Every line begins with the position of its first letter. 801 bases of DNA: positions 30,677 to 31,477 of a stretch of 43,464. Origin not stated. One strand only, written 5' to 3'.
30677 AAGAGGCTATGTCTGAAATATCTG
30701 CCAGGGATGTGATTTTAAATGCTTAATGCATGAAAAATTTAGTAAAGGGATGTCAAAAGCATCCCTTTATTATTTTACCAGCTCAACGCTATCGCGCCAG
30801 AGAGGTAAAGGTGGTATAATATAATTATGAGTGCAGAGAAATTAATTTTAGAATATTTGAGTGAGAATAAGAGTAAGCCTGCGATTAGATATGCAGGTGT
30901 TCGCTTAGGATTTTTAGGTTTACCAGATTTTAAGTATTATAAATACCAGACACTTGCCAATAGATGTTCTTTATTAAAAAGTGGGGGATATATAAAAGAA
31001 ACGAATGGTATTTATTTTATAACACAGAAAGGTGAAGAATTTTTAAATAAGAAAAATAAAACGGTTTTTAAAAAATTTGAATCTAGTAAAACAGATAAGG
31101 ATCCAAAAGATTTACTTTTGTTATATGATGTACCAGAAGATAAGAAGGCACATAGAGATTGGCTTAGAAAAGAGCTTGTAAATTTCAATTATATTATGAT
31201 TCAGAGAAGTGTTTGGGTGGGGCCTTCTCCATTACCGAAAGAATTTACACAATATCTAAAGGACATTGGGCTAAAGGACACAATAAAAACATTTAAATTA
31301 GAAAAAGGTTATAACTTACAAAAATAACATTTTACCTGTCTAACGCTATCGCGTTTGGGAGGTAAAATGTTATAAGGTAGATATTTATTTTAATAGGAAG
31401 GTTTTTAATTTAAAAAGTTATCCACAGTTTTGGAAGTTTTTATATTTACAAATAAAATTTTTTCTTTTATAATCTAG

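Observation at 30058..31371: Unrecognised junction element after three consecutive ORFs: long hairpin with invariant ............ apex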

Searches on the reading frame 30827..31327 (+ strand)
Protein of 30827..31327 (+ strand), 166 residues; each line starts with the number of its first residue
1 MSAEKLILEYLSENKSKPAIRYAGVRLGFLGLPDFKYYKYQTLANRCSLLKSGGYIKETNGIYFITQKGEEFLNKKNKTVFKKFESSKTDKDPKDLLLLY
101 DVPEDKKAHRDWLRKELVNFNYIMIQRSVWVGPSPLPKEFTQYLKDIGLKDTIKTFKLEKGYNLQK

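Call 8: search_protein_families(library=pfam, proteins=[window:30827-31327:+], max_evalue=0.01)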
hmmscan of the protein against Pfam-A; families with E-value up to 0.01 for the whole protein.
window:30827-31327:+ (166 aa): 3 families
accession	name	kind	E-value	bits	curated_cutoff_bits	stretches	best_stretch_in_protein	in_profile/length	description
PF20803.2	PaaX_M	-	9.6e-15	54.9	24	1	96-159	9-72/83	PaaX protein central Cas2-like domain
PF09827.14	CRISPR_Cas2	-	0.00022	21.8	23.8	1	97-147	4-50/74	CRISPR associated protein Cas2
PF14947.12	HTH_45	-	0.0011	19.4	25.5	1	40-78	33-71/77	Winged helix-turn-helix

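Call 10: find_encoding_contigs(protein=window:30827-31327:+, flank=10000, max_places=10)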
Protein window:30827-31327:+ (166 aa): 2 contigs read that carry it; 2 places shown.
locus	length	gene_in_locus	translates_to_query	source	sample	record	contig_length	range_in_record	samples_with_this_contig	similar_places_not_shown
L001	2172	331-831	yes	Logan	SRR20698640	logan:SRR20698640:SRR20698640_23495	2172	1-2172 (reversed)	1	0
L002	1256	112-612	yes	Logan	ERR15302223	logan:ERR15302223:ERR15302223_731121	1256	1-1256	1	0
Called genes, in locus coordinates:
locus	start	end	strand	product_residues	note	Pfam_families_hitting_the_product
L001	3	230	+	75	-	?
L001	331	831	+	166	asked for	PF20803:PaaX_M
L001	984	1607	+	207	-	-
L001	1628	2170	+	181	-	?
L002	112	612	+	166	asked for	PF20803:PaaX_M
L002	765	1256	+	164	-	?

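Call 26: find_homologous_proteins(query=window:30827-31327:+)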
Query window:30827-31327:+ (166 aa): 608 proteins with E <= 0.001 among 642 candidates; the best 120 are listed.
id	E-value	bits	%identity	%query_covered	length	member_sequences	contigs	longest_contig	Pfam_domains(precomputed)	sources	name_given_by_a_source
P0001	2.8e-105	367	100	100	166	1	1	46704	PF20803.3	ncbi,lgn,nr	ncbi:MAG: hypothetical protein NTV03_01900 [Candidatus Nomurabacteria bacterium]|nr:hypothetical pro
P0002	6.8e-100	350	94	100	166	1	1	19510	PF20803.3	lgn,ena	-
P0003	3.6e-95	334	89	100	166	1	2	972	PF20803.3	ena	-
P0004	1.2e-91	323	85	100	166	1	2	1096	PF20803.3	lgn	-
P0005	6.4e-89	314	86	100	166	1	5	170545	PF20803.3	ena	-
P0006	1.3e-88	313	84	100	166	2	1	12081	PF20803.3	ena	-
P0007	7.6e-88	310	83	100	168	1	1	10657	PF20803.3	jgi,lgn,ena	-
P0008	8.4e-88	310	83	98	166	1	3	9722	PF20803.3,PF14947.13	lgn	-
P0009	2.8e-87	308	83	100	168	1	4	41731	PF20803.3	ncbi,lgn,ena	-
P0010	5.1e-87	308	84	100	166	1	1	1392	PF20803.3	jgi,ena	-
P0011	9.5e-87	307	82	100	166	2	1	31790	PF20803.3,PF09827.15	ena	-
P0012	1.2e-86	306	80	100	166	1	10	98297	PF20803.3,PF09827.15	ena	-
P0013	1.6e-86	306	83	98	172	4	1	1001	PF20803.3,PF09827.15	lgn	-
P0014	1.9e-86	306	84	98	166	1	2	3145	PF20803.3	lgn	-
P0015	7.3e-86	304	83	100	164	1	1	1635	PF20803.3,PF09827.15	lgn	-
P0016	1.2e-85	303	82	98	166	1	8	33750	PF20803.3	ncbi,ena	-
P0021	4.4e-83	295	81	100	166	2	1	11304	PF20803.3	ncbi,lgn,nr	ncbi:MAG: hypothetical protein JJE53_02995 [Candidatus Pacebacteria bacterium]|nr:hypothetical prote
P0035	1.7e-75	270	74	99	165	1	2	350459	PF20803.3,PF09827.15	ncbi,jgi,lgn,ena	ncbi:MAG: hypothetical protein WC603_01895 [Candidatus Paceibacterota bacterium]|jgi:DNA-binding tra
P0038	7.5e-75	268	74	100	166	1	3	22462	PF20803.3,PF09827.15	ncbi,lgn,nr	ncbi:MAG TPA: hypothetical protein VK153_00405 [Candidatus Paceibacterota bacterium]|nr:hypothetical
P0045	9.1e-73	261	69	99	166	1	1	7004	PF20803.3,PF09827.15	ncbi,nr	ncbi:CRISPR-associated endonuclease Cas2 [Candidatus Nomurabacteria bacterium]|nr:CRISPR-associated 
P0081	1.4e-66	241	64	99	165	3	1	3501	PF20803.3,PF09827.15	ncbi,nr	ncbi:MAG: CRISPR-associated endonuclease Cas2 [Candidatus Nomurabacteria bacterium]|nr:CRISPR-associ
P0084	4.5e-66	240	65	98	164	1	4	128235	PF20803.3,PF09827.15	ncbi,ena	-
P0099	1.5e-62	228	64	99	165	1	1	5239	PF20803.3,PF09827.15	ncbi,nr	ncbi:hypothetical protein IT400_02995 [Candidatus Nomurabacteria bacterium]|nr:hypothetical protein 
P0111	4.2e-60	220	57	100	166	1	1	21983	PF20803.3,PF09827.15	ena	-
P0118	2.9e-57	211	59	99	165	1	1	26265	PF20803.3,PF09827.15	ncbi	-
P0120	3.8e-56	207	63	98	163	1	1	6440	PF20803.3,PF09827.15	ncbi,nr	ncbi:MAG: hypothetical protein HQK78_16595 [Desulfobacterales bacterium]|nr:hypothetical protein [De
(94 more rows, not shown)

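Call 28: find_encoding_contigs(protein=P0035, flank=4000, max_places=2)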
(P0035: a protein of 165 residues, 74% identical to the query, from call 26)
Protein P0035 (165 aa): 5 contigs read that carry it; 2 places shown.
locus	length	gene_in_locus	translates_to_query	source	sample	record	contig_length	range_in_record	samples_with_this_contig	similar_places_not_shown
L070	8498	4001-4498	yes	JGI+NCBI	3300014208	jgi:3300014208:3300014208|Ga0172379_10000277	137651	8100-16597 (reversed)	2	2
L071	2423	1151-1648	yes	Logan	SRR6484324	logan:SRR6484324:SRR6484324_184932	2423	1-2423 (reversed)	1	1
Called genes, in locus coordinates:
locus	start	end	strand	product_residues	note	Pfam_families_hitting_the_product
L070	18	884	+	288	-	PF00753:Lactamase_B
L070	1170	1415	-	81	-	PF00830:Ribosomal_L28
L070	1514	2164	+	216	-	PF02163:Peptidase_M50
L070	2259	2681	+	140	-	PF00164:Ribosom_S12_S23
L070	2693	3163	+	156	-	PF00177:Ribosomal_S7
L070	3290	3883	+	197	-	PF07603:Lcl_C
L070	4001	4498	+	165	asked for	PF09827:CRISPR_Cas2 (faint), PF20803:PaaX_M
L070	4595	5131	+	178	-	-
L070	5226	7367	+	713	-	PF00009:GTP_EFTU, PF03144:GTP_EFTU_D2, PF22042:EF-G_D2, PF14492:EFG_III, PF16658:RF3_C (weak), PF03764:EFG_IV, PF00679:EFG_C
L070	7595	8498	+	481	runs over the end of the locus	-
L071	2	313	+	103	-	?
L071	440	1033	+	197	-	PF07603:Lcl_C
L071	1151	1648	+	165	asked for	PF09827:CRISPR_Cas2 (faint), PF20803:PaaX_M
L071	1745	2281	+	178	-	-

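Call 29: find_encoding_contigs(protein=P0111, flank=4000, max_places=2)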
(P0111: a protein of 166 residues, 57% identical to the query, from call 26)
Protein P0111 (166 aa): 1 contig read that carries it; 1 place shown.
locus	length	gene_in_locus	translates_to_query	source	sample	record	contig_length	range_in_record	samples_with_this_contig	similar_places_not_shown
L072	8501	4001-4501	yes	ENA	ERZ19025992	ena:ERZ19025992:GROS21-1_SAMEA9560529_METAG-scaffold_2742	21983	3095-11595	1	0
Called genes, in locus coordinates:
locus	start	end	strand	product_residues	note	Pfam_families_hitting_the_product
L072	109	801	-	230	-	PF20260:PUA_4 (weak), PF04452:Methyltrans_RNA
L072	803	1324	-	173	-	PF09990:DUF2231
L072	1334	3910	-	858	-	PF17900:Peptidase_M1_N, PF01433:Peptidase_M1, PF11838:ERAP1_C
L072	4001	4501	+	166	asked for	PF20803:PaaX_M, PF09827:CRISPR_Cas2 (weak)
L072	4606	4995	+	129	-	-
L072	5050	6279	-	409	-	PF02812:ELFV_dehydrog_N, PF00208:ELFV_dehydrog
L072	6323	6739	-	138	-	PF06574:FAD_syn (weak), PF01467:CTP_transf_like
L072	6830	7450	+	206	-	-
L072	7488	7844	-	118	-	-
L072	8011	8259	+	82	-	PF13376:OmdA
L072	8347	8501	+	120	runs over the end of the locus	-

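Call 30: find_encoding_contigs(protein=P0084, flank=4000, max_places=2)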
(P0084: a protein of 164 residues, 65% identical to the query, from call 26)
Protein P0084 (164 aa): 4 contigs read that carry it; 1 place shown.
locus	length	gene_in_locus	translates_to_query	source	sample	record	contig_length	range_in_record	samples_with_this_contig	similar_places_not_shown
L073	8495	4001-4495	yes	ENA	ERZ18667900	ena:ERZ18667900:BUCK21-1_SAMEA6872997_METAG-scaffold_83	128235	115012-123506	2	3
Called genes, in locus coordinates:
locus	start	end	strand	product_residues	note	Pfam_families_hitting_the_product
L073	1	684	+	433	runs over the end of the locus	PF08245:Mur_ligase_M, PF02875:Mur_ligase_C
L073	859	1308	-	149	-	-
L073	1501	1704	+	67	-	-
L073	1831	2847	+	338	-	PF13793:Pribosyltran_N, PF00156:Pribosyltran, PF14572:Pribosyl_synth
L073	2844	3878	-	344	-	PF02646:RmuC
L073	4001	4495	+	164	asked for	PF20803:PaaX_M, PF09827:CRISPR_Cas2 (weak)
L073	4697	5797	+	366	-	PF00226:DnaJ, PF01556:DnaJ_C, PF00684:DnaJ_CXXCXGXG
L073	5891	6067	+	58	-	-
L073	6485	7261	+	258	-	-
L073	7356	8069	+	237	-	PF00753:Lactamase_B, PF23023:Anti-Pycsar_Apyc1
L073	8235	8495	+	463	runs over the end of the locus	PF02784:Orn_Arg_deC_N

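Call 31: find_encoding_contigs(protein=P0118, flank=4000, max_places=2)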
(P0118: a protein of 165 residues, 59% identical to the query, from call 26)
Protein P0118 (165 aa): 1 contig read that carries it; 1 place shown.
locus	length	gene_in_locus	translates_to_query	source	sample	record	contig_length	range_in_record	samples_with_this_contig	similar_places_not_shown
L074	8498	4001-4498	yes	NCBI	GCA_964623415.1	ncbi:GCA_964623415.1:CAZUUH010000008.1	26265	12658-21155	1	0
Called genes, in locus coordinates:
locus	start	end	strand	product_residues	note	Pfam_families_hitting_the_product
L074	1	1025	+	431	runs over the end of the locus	PF13567:DUF4131, PF03772:Competence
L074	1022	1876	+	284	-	PF00753:Lactamase_B, PF12706:Lactamase_B_2 (weak)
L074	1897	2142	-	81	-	PF00830:Ribosomal_L28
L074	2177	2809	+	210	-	PF02163:Peptidase_M50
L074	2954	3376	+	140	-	PF00164:Ribosom_S12_S23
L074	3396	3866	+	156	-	PF00177:Ribosomal_S7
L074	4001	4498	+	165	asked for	PF20803:PaaX_M, PF09827:CRISPR_Cas2 (weak)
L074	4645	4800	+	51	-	-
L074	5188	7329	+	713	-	PF00009:GTP_EFTU, PF03144:GTP_EFTU_D2, PF22042:EF-G_D2, PF14492:EFG_III, PF16658:RF3_C, PF03764:EFG_IV, PF00679:EFG_C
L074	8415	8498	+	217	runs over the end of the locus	-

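Call 44: predict_structure(alignment_id=A1)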
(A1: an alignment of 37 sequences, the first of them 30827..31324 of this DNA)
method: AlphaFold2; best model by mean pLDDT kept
length: 166 residues; sequences in the alignment: 37
mean_pLDDT: 82.3   pTM: 0.49
mean pLDDT of the five models: 82.3, 82.0, 79.3, 76.8, 75.8
residues with pLDDT >= 90: 20; 70-90: 126; 50-70: 19; < 50: 1
segments of 3 or more residues with pLDDT < 50: none
pLDDT, mean of each block of 10 residues (from residue 1): 84 78 70 76 88 88 86 70 79 88 83 89 89 87 85 85 68
secondary structure, 60 per line:
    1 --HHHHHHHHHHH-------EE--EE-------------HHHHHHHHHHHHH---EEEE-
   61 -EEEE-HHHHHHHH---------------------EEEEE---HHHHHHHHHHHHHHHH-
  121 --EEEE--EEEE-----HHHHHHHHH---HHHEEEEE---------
elements in order: H3-13 H40-52 E56-59 E62-65 H67-74 E96-100 H104-119 E123-126 E129-132 H138-146 E153-157
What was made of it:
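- On PaaX family transcriptional repressor (TIGR02277 / Pfam PaaX, PaaX_M, PaaX_C): The AF2 model shows helix 40-52 followed by a beta-hairpin at 56-65 (call 44).
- The AF2 model has pLDDT 82 (call 44).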

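Call 46: search_solved_structures(query=A1, max_evalue=1, show_alignments=2)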
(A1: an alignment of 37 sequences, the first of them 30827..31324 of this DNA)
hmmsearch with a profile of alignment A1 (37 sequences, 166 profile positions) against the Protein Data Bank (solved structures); distinct sequences matched with E-value up to 1: 2.
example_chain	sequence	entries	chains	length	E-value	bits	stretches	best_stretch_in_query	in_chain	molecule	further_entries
3exc_X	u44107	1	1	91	0.04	16.8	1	95-145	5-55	Uncharacterized protein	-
5xvn_E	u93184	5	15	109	0.094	15.6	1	96-130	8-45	CRISPR-associated endoribonuclease Cas2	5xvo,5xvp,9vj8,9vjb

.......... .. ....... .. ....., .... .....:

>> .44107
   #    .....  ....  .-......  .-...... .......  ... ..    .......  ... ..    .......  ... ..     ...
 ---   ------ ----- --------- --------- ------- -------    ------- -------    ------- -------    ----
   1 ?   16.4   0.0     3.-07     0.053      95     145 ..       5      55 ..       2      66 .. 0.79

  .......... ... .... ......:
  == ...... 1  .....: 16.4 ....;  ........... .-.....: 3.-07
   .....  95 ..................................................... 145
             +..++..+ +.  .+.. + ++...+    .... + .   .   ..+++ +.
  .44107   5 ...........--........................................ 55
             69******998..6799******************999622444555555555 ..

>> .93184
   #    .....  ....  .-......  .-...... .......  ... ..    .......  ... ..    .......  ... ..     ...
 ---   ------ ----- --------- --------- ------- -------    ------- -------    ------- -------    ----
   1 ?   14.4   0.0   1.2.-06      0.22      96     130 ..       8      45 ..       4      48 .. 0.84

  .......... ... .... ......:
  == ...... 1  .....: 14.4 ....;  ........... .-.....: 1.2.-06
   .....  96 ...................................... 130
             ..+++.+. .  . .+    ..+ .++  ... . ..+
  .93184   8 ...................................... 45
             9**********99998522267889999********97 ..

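Call 47: fold_search(model_id=the predicted structure, library=pdb)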
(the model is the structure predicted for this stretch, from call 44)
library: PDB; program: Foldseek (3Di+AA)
matches with E <= 10: 1133; with E <= 0.001: 0
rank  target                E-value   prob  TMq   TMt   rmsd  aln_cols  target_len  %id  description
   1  8a39_AP1              1.8e-03  0.99  0.32  0.19  13.1       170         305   17  Crystal Structure of PaaX from Escherichia coli W (released 2023-07-05)
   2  2p6t_F                3.1e-02  0.60  0.28  0.29  17.8       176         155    8  CRYSTAL STRUCTURE OF TRANSCRIPTIONAL REGULATOR NMB0573 and L-LEUCINE COMPLEX FROM NEISSERIA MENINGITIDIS (released 2007-04-03)
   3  3kfw                  3.7e-02  0.80  0.32  0.24  12.5       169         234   14  Uncharacterized protein Rv0674 from Mycobacterium tuberculosis (released 2009-12-01)
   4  9h6t_A                4.0e-02  0.97  0.28  0.39   3.6        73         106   27  Partial Cas1-Cas2 CRISPR integrase complex bound to a half-integration product, Streptococcus thermophilus DGCC 7710 C (released 2026-02-18)
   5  2dbb_A                4.8e-02  0.44  0.25  0.28  17.5       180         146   15  Crystal structure of PH0061 (released 2006-06-15)
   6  3exc                  5.1e-02  0.99  0.30  0.57   3.2        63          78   28  Structure of the RNA'se SSO8090 from Sulfolobus solfataricus (released 2008-11-11)
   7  8ia4_B                5.1e-02  0.99  0.28  0.47   4.6        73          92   19  Crystal structure of Cas2 in complex with AcrVA5-peptide (released 2023-03-22)
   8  5zyf_C                5.8e-02  0.97  0.29  0.52   4.2        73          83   16  Crystal structure of Streptococcus pyogenes type II-A Cas2 (released 2018-08-15)
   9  8ia4_A                7.0e-02  0.97  0.28  0.46   7.0        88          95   17  Crystal structure of Cas2 in complex with AcrVA5-peptide (released 2023-03-22)
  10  5zyf_F                7.9e-02  0.97  0.30  0.56   3.5        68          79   25  Crystal structure of Streptococcus pyogenes type II-A Cas2 (released 2018-08-15)
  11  5xvn_F                7.9e-02  0.97  0.30  0.42   3.6        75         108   33  E. far Cas1-Cas2/prespacer binary complex (released 2017-10-04)
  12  6jhz_B                9.6e-02  0.97  0.28  0.47   4.6        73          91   19  Crystal structure of cas2 (released 2020-03-25)
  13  5xvn_E                9.6e-02  0.97  0.30  0.45   3.6        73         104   30  E. far Cas1-Cas2/prespacer binary complex (released 2017-10-04)
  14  2efo                  9.6e-02  0.41  0.28  0.30  17.5       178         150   11  Crystal structure of Tyr77 to Ala of ST1022 from Sulfolobus tokodaii 7 (released 2008-02-26)
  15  5g4d                  1.1e-01  0.93  0.28  0.52   3.7        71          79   20  Crystal structure of the Cas2 in T.onnurineus (released 2016-07-27)
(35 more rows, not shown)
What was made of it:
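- On PaaX family transcriptional repressor (TIGR02277 / Pfam PaaX, PaaX_M, PaaX_C): Foldseek hits include operator-bound wHTH domains such as CggR and MarR-type proteins (call 47). The C-terminal half superposes on Cas2 structures (call 47).
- On REP / RAYT (REPtron): The bracketed gene is wHTH + Cas2-like (calls 8, 47).
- The N-terminal half matches operator-bound winged helices and the C-terminal half matches Cas2 (call 47). Cas2 and VapD relatives are RNases in vitro (fold hits in call 47).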

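Call 51: find_homologous_proteins(query=P0111)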
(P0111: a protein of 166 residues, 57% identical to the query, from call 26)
Query P0111 (166 aa): 565 proteins with E <= 0.001 among 591 candidates; the best 120 are listed.
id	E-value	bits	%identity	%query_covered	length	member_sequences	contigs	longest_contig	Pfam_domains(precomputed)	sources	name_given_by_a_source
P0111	3.3e-105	367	100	100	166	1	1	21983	PF20803.3,PF09827.15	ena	-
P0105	1.4e-73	264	73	100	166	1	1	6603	PF20803.3,PF09827.15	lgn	-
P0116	3.0e-73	263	73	100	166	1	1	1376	PF20803.3,PF09827.15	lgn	-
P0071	1.3e-72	261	69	99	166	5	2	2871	PF20803.3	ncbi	-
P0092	6.9e-72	259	70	100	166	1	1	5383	PF20803.3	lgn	-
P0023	1.4e-70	254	67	100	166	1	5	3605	PF20803.3,PF09827.15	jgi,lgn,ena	-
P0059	3.2e-70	253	67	100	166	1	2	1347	PF20803.3,PF09827.15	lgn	-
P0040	4.0e-70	253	68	100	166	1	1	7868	PF20803.3,PF09827.15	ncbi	-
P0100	1.3e-69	251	66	100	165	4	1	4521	PF20803.3,PF09827.15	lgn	-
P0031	1.3e-69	251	66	99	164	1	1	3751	PF20803.3,PF09827.15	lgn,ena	-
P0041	2.7e-69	250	67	100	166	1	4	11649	PF20803.3,PF09827.15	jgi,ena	-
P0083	6.3e-69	249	69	98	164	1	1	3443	PF20803.3,PF09827.15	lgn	-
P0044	7.6e-69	249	66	99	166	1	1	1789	PF20803.3,PF09827.15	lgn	-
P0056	8.9e-69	248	65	100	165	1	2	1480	PF20803.3,PF09827.15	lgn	-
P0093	1.8e-68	247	68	100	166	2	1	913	PF20803.3,PF09827.15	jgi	-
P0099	3.6e-68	246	67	99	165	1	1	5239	PF20803.3,PF09827.15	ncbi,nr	ncbi:hypothetical protein IT400_02995 [Candidatus Nomurabacteria bacterium]|nr:hypothetical protein 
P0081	1.3e-66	241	67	98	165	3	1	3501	PF20803.3,PF09827.15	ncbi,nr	ncbi:MAG: CRISPR-associated endonuclease Cas2 [Candidatus Nomurabacteria bacterium]|nr:CRISPR-associ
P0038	4.9e-65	236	64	100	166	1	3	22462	PF20803.3,PF09827.15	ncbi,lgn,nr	ncbi:MAG TPA: hypothetical protein VK153_00405 [Candidatus Paceibacterota bacterium]|nr:hypothetical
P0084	2.5e-64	234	65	98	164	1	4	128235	PF20803.3,PF09827.15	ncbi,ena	-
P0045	2.6e-63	231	60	99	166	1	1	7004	PF20803.3,PF09827.15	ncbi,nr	ncbi:CRISPR-associated endonuclease Cas2 [Candidatus Nomurabacteria bacterium]|nr:CRISPR-associated 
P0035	1.9e-60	221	59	99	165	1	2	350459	PF20803.3,PF09827.15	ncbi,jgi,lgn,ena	ncbi:MAG: hypothetical protein WC603_01895 [Candidatus Paceibacterota bacterium]|jgi:DNA-binding tra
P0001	3.7e-60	220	57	100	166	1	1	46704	PF20803.3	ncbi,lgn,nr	ncbi:MAG: hypothetical protein NTV03_01900 [Candidatus Nomurabacteria bacterium]|nr:hypothetical pro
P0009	4.7e-60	220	57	100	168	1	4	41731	PF20803.3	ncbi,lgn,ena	-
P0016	1.2e-59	219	60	98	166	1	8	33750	PF20803.3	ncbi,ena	-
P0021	2.4e-57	211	58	100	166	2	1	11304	PF20803.3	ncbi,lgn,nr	ncbi:MAG: hypothetical protein JJE53_02995 [Candidatus Pacebacteria bacterium]|nr:hypothetical prote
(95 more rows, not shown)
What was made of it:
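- Tried and rejected: A third homologue search from a divergent member returned essentially the same about 120 proteins (call 51).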

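Call 68: list_cluster_members(proteins=[P0001, P0021, P0035, P0038, P0045, P0081, P0099, P0120, P0009, P0016])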
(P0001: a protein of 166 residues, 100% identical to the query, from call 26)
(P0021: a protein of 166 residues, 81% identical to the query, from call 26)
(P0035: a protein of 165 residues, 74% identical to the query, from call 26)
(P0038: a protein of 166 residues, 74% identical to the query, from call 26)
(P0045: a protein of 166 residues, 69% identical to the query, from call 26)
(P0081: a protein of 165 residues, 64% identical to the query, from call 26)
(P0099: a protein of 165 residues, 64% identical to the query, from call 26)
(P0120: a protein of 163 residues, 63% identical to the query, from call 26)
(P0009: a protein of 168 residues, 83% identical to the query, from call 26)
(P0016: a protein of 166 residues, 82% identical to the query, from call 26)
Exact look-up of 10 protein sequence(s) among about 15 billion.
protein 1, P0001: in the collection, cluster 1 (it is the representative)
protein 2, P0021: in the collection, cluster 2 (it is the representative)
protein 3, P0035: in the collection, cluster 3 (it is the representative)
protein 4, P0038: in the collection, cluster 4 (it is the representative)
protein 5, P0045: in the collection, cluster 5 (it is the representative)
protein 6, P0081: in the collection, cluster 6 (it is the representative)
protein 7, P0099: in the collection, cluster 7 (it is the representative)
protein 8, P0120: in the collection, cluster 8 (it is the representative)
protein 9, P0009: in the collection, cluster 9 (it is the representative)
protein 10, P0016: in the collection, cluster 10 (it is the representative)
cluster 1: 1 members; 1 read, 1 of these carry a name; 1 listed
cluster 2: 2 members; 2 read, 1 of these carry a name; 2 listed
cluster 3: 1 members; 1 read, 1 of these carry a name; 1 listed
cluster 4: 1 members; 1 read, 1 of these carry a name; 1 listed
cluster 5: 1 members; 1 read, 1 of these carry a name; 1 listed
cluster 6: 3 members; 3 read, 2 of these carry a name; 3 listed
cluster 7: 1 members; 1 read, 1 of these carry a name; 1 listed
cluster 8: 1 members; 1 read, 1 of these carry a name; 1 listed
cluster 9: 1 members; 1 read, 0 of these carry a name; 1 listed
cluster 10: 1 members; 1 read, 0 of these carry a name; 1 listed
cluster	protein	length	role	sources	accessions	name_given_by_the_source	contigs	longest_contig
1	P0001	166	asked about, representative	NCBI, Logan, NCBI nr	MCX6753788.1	MAG: hypothetical protein NTV03_01900 [Candidatus Nomurabacteria bacterium] | hypothetical protein [Candidatus Nomurabacteria bacterium]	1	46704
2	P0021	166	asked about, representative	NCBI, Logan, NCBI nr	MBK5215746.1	MAG: hypothetical protein JJE53_02995 [Candidatus Pacebacteria bacterium] | hypothetical protein [Candidatus Paceibacterota bacterium]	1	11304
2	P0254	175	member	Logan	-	-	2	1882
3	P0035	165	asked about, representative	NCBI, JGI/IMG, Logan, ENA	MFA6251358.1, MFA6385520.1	MAG: hypothetical protein WC603_01895 [Candidatus Paceibacterota bacterium] | DNA-binding transcriptional regulator PaaX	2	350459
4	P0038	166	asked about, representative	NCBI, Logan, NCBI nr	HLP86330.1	MAG TPA: hypothetical protein VK153_00405 [Candidatus Paceibacterota bacterium] | hypothetical protein [Candidatus Paceibacterota bacterium]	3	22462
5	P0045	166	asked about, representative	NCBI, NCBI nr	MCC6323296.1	CRISPR-associated endonuclease Cas2 [Candidatus Nomurabacteria bacterium]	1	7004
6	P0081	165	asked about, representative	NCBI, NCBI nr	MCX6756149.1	MAG: CRISPR-associated endonuclease Cas2 [Candidatus Nomurabacteria bacterium] | CRISPR-associated endonuclease Cas2 [Candidatus Nomurabacteria bacterium]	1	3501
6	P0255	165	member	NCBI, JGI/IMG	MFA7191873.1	MAG: CRISPR-associated endonuclease Cas2 [Candidatus Paceibacterota bacterium]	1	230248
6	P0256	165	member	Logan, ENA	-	-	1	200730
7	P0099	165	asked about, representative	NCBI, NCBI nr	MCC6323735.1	hypothetical protein IT400_02995 [Candidatus Nomurabacteria bacterium] | hypothetical protein [Candidatus Nomurabacteria bacterium]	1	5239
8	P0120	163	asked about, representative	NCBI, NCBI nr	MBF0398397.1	MAG: hypothetical protein HQK78_16595 [Desulfobacterales bacterium] | hypothetical protein [Desulfobacterales bacterium]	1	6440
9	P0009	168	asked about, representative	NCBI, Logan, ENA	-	-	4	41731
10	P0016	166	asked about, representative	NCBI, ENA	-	-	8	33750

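Call 69: search_protein_families(library=ncbifam, proteins=[window:30827-31327:+], max_evalue=0.01)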
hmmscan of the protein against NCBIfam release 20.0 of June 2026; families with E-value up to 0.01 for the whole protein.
window:30827-31327:+ (166 aa): 3 families
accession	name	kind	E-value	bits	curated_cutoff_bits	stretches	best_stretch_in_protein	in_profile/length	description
TIGR01573.1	cas2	equivalog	2.7e-05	24.4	24.5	1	96-132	3-40/96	CRISPR-associated endonuclease Cas2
TIGR02277.1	PaaX_trns_reg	equivalog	6.2e-05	22.7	264.55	1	60-146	58-139/279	phenylacetic acid degradation operon negative regulatory protein PaaX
NF053610.1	Sso10a_fam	subfamily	0.00036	20.5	60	1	40-73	31-64/64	Sso10a family chromatin protein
